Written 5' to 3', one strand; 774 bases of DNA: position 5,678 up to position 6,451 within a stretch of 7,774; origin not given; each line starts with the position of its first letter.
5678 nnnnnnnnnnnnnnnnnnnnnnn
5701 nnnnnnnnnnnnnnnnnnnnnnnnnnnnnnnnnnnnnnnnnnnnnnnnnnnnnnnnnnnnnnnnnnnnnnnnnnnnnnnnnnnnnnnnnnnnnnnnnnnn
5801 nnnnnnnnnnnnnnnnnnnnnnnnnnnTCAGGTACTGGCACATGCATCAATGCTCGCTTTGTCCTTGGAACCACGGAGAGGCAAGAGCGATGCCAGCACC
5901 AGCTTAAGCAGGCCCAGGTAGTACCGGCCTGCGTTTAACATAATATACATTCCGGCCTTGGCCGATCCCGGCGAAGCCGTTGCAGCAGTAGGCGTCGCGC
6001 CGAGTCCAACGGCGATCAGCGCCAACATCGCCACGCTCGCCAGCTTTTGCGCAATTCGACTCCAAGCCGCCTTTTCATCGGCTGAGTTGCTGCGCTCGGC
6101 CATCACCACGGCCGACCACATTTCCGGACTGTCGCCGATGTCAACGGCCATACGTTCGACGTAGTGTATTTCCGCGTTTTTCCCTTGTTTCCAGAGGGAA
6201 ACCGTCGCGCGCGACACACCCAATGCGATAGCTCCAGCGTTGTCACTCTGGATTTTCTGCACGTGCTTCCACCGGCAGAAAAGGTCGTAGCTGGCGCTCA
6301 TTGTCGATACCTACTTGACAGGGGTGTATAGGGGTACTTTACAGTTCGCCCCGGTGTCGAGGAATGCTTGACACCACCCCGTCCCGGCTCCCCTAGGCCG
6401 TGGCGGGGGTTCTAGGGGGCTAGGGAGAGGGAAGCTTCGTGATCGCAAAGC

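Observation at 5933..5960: dif-like XerC/D site embedded inside the repressor ORF; integrase-less phage likely hijacks host Xer recombination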

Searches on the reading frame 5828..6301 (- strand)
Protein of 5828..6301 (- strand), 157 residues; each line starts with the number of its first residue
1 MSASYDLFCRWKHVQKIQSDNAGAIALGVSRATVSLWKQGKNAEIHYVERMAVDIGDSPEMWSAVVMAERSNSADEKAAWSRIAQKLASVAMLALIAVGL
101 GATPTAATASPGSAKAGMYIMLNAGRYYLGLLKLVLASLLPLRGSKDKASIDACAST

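Call 7: search_protein_families(library=pfam, proteins=[window:5828-6301:-], max_evalue=0.01)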
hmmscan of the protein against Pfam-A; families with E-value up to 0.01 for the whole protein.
window:5828-6301:- (157 aa): 1 family
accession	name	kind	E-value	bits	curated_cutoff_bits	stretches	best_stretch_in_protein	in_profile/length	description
PF12472.13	DUF3693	-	3.3e-11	43.1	21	1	64-115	2-52/60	Phage related protein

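Call 8: find_encoding_contigs(protein=window:5828-6301:-, flank=10000, max_places=10)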
Protein window:5828-6301:- (157 aa): 1 contig read that carries it; 1 place shown.
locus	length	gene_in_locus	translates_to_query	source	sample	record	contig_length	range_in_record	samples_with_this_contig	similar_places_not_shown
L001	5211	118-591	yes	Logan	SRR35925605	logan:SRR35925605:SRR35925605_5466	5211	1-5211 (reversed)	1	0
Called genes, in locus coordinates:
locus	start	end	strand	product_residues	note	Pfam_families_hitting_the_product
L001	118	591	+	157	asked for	PF12472:DUF3693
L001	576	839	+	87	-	PF12375:DUF3653 (weak)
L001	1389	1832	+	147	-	-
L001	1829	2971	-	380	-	PF05707:Zot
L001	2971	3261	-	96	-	-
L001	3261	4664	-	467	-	-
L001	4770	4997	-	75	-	-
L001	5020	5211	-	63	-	?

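Call 17: search_dna_similar(query=window:5828-6301:-, collection=phages, mode=protein, max_rows=40, max_evalue=0.001)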
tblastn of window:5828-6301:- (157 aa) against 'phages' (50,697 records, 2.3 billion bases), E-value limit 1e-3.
Records with a match: 6; places in all: 6; records where one place covers at least 80% of the query: 0.
Best place of each record, by identity: 80-90% 2; <60% 4.
By first word of the organism name: Xanthomonas 4; Stenotrophomonas 2.
By host as written in the record: Xanthomonas oryzae ATCC 35933 2; Xanthomonas oryzae pv. oryzicola 2; Stenotrophomonas maltophilia 1; Stenotrophomonas maltophilia c5 1.
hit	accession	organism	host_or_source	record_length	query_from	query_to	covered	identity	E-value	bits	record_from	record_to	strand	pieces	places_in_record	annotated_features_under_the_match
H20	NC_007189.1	Stenotrophomonas phage SMA9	Stenotrophomonas maltophilia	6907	1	99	63%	87.9%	2e-51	181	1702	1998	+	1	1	hypothetical protein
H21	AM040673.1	Stenotrophomonas phage SMA9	Stenotrophomonas maltophilia c5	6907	1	99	63%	87.9%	2e-51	181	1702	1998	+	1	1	hypothetical protein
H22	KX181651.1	Xanthomonas phage Xf109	Xanthomonas oryzae ATCC 35933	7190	1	100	64%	39.8%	1e-6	52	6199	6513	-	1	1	helix-turn-helix XRE-family DNA binding protein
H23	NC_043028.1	Xanthomonas phage Xf109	Xanthomonas oryzae ATCC 35933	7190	1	100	64%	39.8%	1e-6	52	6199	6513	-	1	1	helix-turn-helix XRE-family DNA binding protein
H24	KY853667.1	Xanthomonas phage Xf409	Xanthomonas oryzae pv. oryzicola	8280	1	90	57%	36.2%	6e-4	44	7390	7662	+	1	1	hypothetical protein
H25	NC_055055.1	Xanthomonas phage Xf409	Xanthomonas oryzae pv. oryzicola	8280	1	90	57%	36.2%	6e-4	44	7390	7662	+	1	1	hypothetical protein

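Call 19: find_homologous_proteins(query=window:5828-6301:-, max_evalue=0.00001)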
Query window:5828-6301:- (157 aa): 67 proteins with E <= 0.00001 among 245 candidates.
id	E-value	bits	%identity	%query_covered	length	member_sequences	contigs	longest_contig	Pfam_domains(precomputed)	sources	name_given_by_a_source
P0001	1.7e-73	263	95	84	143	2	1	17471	PF12472.14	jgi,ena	-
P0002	3.7e-69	249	98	77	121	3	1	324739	PF12472.14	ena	-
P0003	1.6e-62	227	88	81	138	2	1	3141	PF12472.14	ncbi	-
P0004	3.8e-62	226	87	80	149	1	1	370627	PF12472.14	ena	-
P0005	8.2e-62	225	90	78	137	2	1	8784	PF12472.14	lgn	-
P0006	6.9e-61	222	95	70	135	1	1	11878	PF12472.14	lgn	-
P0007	2.0e-54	201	80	80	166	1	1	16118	PF12472.14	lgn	-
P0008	5.2e-54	200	79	78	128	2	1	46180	PF12472.14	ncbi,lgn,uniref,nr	ncbi:DUF3693 domain-containing protein [Stenotrophomonas sp. VV52]|uniref:DUF3693 domain-containing 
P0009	3.2e-53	197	79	78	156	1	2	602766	PF12472.14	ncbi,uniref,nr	ncbi:DUF3693 domain-containing protein [Stenotrophomonas maltophilia]|uniref:DUF3693 domain-containi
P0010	8.2e-53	196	78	77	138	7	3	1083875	PF12472.14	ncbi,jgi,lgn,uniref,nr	ncbi:DUF3693 domain-containing protein [Stenotrophomonas maltophilia]|uniref:DUF3693 domain-containi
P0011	8.5e-53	196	78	80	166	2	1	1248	PF12472.14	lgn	-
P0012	1.0e-52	196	74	86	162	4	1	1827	PF12472.14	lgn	-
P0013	1.3e-52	195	78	77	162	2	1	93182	PF12472.14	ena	-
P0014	2.1e-52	195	78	77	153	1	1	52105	PF12472.14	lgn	-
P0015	2.4e-52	194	72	90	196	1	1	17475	PF12472.14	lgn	-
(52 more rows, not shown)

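Call 22: find_encoding_contigs(protein=P0002, flank=10000, max_places=3)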
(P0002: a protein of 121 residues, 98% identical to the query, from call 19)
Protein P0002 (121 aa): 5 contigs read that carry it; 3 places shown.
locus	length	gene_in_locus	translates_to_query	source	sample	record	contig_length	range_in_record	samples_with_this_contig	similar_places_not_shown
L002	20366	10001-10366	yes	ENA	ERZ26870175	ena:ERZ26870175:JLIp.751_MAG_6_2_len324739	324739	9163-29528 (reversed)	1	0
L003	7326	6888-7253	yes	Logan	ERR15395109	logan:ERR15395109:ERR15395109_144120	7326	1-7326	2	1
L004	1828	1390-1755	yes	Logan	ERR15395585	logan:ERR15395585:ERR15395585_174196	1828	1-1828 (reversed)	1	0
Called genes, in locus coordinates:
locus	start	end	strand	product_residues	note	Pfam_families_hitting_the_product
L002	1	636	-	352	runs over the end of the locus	PF01758:SBF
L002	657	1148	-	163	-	PF01451:LMWPc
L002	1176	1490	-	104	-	PF12840:HTH_20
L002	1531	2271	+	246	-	PF03358:FMN_red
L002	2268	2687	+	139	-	PF03960:ArsC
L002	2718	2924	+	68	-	-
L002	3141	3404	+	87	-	PF12375:DUF3653 (weak)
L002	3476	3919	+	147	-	-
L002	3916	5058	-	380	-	PF05707:Zot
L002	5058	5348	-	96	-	PF10734:DUF2523 (faint)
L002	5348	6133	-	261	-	-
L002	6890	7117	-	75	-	-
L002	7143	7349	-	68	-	-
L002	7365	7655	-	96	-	PF02303:Phage_DNA_bind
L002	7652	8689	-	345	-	PF23343:REP_ORF2-G2P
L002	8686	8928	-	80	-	-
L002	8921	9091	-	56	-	-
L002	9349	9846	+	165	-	-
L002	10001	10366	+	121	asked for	PF12472:DUF3693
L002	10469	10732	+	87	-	PF12375:DUF3653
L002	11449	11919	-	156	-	PF13577:SnoaL_4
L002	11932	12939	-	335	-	PF03435:Sacchrp_dh_NADP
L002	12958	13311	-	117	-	-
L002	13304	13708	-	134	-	PF00903:Glyoxalase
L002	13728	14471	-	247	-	PF00106:adh_short, PF08659:KR, PF13561:adh_short_C2, PF23441:SDR (weak)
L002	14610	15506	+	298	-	PF06719:AraC_N, PF00165:HTH_AraC (weak), PF12833:HTH_18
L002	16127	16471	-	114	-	-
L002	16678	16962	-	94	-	-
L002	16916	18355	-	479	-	PF06863:DUF1254, PF06742:DUF1214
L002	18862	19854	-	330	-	PF00248:Aldo_ket_red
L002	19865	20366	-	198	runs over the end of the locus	PF12682:Flavodoxin_4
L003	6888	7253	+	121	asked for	PF12472:DUF3693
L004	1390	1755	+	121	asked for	PF12472:DUF3693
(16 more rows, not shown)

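Call 23: find_encoding_contigs(protein=P0004, flank=10000, max_places=3)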
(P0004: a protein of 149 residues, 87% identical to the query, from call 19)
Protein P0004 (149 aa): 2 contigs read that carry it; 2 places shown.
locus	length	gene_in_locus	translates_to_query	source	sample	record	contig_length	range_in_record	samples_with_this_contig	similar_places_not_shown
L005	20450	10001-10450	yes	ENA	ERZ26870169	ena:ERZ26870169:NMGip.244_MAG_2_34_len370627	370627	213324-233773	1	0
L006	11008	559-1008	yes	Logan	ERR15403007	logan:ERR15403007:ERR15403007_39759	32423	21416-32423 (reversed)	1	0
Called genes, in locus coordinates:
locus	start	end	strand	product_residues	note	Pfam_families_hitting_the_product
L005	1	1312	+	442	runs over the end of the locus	-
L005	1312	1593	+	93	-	PF10734:DUF2523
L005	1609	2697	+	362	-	PF05707:Zot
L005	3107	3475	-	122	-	PF12375:DUF3653 (weak)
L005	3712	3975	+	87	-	PF12375:DUF3653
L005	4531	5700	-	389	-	PF05707:Zot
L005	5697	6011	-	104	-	-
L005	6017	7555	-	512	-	-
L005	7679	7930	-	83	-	-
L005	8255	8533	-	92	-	PF02303:Phage_DNA_bind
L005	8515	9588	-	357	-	PF02486:Rep_trans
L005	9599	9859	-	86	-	-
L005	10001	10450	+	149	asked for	PF12472:DUF3693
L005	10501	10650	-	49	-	-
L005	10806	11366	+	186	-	PF00589:Phage_integrase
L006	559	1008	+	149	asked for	PF12472:DUF3693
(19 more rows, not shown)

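Call 63: search_protein_families(library=phrogs, proteins=[window:5828-6301:-], max_evalue=0.001)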
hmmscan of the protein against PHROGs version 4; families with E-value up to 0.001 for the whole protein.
window:5828-6301:- (157 aa): 3 families
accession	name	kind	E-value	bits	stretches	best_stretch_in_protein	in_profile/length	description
phrog_34897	-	unknown function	1.8e-39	136.7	1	1-106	1-109/279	-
phrog_638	-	transcription regulation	8.9e-25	88.2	1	1-123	1-123/145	transcriptional regulator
phrog_4441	-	DNA, RNA and nucleotide metabolism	8.1e-06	27.1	1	2-88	3-90/98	HTH DNA binding protein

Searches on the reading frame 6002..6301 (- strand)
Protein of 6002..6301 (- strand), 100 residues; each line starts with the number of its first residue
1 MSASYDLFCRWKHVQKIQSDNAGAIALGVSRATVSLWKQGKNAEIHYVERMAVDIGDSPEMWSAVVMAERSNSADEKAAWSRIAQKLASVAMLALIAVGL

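Call 29: find_related_loci(query=A1, collection=genome_contigs, flank=10000)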
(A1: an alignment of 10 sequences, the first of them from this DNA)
Query A1 (100 aa) in genome_contigs; peptide patterns used: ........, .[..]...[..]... (x = any residue, [..] = any of these).
247 stretches matched a pattern; 9 encode a relative of the query (tblastn E <= 1e-3); 9 distinct loci.
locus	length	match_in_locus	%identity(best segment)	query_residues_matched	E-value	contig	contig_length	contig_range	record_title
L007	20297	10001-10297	90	1-99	5e-58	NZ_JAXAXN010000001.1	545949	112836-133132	Stenotrophomonas maltophilia strain FR015 NODE_1_length_545949_cov_70.435387, whole genome shotgun sequence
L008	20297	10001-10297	90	1-99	8e-58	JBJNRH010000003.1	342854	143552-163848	Nocardiopsis yanglingensis strain A18 Scaffold3, whole genome shotgun sequence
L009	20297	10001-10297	90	1-99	7e-58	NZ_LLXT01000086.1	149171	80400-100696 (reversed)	Stenotrophomonas geniculata ATCC 19374 = JCM 13324 contig_22, whole genome shotgun sequence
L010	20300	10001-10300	80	1-100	3e-53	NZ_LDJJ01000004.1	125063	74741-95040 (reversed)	Stenotrophomonas terrae strain DSM 18941 contig_4, whole genome shotgun sequence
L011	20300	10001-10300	81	1-100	4e-52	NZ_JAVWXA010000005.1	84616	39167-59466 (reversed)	MAG: Stenotrophomonas sp. isolate CGS5Y1-bin24 NODE_219_length_84616_cov_7.686510, whole genome shotgun sequence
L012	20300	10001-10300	80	1-100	6e-52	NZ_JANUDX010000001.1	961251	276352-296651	Stenotrophomonas sp. BIGb0135 Ga0480596_01, whole genome shotgun sequence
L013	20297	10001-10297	77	1-99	2e-50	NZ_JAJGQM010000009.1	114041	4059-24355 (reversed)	Xanthomonas campestris pv. asclepiadis strain NCPPB 4013 scf_23932_9.contig_1, whole genome shotgun sequence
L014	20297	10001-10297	75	1-99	8e-50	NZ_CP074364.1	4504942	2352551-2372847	Xanthomonas translucens pv. cerealis strain CFBP 2541 chromosome, complete genome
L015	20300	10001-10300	71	1-100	5e-48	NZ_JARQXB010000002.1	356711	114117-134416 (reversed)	Stenotrophomonas sp. HITSZ_GD NODE_2_length_356711_cov_238.035793, whole genome shotgun sequence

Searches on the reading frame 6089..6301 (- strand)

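Call 64: search_protein_families(library=pfam, proteins=[window:6089-6301:-], max_evalue=5)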
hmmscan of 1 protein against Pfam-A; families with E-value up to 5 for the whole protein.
seq(71 aa): 1 family
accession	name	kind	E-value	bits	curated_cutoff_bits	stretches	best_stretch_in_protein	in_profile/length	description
PF13384.12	HTH_23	-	0.13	12.6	24.6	1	24-39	24-39/50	Homeodomain-like domain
